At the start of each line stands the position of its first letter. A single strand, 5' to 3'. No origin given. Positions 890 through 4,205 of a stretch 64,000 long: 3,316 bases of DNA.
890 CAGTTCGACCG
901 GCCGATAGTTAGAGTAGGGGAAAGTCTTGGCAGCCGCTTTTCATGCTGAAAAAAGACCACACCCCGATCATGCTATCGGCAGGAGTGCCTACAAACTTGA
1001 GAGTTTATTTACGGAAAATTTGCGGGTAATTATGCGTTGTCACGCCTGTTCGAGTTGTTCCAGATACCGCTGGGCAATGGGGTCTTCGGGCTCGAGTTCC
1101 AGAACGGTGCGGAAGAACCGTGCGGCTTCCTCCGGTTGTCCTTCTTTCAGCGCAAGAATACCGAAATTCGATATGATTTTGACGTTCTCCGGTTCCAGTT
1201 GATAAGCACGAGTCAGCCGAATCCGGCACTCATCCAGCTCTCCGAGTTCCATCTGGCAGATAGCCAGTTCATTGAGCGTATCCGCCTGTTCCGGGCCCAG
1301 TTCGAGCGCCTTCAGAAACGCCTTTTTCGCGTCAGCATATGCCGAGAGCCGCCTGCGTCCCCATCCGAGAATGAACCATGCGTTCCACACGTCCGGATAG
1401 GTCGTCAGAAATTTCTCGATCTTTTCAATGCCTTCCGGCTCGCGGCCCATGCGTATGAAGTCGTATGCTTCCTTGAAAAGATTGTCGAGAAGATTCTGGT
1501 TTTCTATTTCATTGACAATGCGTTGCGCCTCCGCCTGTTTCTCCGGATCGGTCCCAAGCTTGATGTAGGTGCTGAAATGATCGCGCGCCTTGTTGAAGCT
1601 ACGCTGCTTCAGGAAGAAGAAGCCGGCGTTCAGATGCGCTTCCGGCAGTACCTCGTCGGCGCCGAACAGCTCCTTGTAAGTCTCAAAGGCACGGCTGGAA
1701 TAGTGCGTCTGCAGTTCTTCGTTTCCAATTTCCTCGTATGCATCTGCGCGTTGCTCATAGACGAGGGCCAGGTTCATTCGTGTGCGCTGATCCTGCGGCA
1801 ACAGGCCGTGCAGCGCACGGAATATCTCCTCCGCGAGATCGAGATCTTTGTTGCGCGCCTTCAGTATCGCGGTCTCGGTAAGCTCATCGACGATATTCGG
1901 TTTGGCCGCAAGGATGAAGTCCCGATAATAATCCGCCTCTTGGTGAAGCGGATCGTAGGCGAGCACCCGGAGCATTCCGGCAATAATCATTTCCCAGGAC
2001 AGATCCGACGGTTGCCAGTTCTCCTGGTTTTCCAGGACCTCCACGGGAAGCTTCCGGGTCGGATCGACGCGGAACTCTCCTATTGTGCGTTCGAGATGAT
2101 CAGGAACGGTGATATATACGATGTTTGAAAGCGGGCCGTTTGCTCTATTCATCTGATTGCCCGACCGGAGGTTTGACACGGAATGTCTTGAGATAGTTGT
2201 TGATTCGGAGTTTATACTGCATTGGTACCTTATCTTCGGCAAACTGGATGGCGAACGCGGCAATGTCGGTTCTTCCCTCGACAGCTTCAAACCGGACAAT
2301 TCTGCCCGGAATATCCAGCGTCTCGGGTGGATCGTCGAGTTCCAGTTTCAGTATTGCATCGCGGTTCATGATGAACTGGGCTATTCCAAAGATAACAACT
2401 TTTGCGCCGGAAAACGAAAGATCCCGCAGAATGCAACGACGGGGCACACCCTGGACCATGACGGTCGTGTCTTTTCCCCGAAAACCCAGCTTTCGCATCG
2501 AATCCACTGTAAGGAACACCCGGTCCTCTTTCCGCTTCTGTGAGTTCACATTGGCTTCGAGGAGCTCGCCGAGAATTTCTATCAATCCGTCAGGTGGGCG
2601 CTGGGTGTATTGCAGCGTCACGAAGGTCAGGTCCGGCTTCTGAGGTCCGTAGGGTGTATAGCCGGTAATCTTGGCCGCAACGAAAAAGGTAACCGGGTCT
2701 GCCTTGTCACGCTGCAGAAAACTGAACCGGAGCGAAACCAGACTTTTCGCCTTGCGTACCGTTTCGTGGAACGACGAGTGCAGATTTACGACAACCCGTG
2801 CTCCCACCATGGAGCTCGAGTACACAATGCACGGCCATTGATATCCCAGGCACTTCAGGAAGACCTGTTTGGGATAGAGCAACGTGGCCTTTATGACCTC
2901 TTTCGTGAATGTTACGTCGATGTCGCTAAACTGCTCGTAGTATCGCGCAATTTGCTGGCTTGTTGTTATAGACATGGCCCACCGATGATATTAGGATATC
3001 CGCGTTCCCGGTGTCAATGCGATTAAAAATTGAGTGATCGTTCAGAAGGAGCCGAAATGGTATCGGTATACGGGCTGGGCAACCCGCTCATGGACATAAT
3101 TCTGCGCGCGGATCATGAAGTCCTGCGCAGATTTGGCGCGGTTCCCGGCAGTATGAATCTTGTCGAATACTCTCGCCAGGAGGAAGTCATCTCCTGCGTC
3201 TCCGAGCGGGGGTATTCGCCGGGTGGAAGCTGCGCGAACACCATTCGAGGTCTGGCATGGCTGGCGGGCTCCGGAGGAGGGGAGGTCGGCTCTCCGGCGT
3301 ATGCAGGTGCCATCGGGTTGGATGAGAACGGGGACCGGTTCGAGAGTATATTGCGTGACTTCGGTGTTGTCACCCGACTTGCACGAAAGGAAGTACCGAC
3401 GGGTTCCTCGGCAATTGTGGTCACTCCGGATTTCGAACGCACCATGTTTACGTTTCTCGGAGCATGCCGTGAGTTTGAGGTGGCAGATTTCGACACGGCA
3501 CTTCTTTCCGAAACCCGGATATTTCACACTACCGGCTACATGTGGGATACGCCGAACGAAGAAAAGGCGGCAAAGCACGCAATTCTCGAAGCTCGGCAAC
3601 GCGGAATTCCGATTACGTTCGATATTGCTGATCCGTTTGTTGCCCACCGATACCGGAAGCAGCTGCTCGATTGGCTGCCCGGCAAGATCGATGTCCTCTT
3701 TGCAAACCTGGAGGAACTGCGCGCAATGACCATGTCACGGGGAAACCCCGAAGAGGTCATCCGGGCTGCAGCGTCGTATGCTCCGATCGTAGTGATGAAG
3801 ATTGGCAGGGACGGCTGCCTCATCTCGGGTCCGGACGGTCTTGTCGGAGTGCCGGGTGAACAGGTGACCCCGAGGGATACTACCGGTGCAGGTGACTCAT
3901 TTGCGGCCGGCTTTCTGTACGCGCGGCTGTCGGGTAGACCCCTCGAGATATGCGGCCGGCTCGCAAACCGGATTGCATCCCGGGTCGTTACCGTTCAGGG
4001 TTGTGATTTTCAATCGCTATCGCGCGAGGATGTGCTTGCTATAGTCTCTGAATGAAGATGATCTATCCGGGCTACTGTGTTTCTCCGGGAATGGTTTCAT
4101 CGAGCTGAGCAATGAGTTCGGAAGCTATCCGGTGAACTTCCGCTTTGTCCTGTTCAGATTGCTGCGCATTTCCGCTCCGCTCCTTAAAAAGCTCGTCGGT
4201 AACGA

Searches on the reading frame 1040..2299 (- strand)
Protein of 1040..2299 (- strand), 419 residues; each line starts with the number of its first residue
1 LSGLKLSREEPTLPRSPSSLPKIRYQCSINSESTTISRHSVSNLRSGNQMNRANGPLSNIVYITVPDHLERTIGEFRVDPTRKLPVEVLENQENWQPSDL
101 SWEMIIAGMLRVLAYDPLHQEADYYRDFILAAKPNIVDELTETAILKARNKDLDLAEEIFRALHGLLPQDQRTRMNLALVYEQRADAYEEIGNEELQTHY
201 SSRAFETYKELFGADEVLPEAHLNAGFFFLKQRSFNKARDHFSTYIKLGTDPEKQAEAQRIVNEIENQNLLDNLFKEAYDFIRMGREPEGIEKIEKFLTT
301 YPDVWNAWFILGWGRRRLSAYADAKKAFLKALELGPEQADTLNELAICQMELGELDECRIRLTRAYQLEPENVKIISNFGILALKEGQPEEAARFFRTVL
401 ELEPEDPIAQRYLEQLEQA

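Call 51: search_protein_families(library=pfam, proteins=[window:1040-2299:-], max_evalue=0.00001)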
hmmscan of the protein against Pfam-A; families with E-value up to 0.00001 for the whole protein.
window:1040-2299:- (419 aa): 11 families
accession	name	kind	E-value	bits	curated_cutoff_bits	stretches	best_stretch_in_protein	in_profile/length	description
PF07719.23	TPR_2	-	8.2e-20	69.7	27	0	378-406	6-34/34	Tetratricopeptide repeat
PF14559.12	TPR_19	-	1.8e-14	54.3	25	0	362-413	14-65/68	Tetratricopeptide repeat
PF13432.12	TPR_16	-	8.2e-14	52.2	32.7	0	316-357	8-49/65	Tetratricopeptide repeat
PF13428.12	TPR_14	-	5.7e-13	48.6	23.5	0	383-413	11-41/44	Tetratricopeptide repeat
PF13431.12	TPR_17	-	7.1e-13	48.2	24.4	0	327-359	1-33/34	Tetratricopeptide repeat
PF00515.34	TPR_1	-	1.1e-12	47.6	27.8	0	380-406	8-34/34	Tetratricopeptide repeat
PF23914.1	TPR_CcmH_CycH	-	1.2e-10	41.9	42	1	298-406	43-154/158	Cytochrome c-type biogenesis protein H TPR domain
PF13371.12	TPR_9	-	1.4e-08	35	35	0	363-416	19-72/73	Tetratricopeptide repeat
PF13181.12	TPR_8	-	4.4e-08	33.1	25.7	0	378-406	6-34/34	Tetratricopeptide repeat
PF13424.12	TPR_12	-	5.3e-08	33.4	30.1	0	338-402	2-74/77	Tetratricopeptide repeat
PF13174.12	TPR_6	-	7e-07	29.9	26.3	0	272-303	1-32/33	Tetratricopeptide repeat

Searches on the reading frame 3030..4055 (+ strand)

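Call 51: search_protein_families(library=pfam, proteins=[window:3030-4055:+], max_evalue=0.00001)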
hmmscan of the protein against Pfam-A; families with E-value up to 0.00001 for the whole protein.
window:3030-4055:+ (341 aa): 1 family
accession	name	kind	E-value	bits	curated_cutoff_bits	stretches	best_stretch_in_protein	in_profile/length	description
PF00294.29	PfkB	-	1.4e-48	166.3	25.8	1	43-327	13-297/302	pfkB family carbohydrate kinase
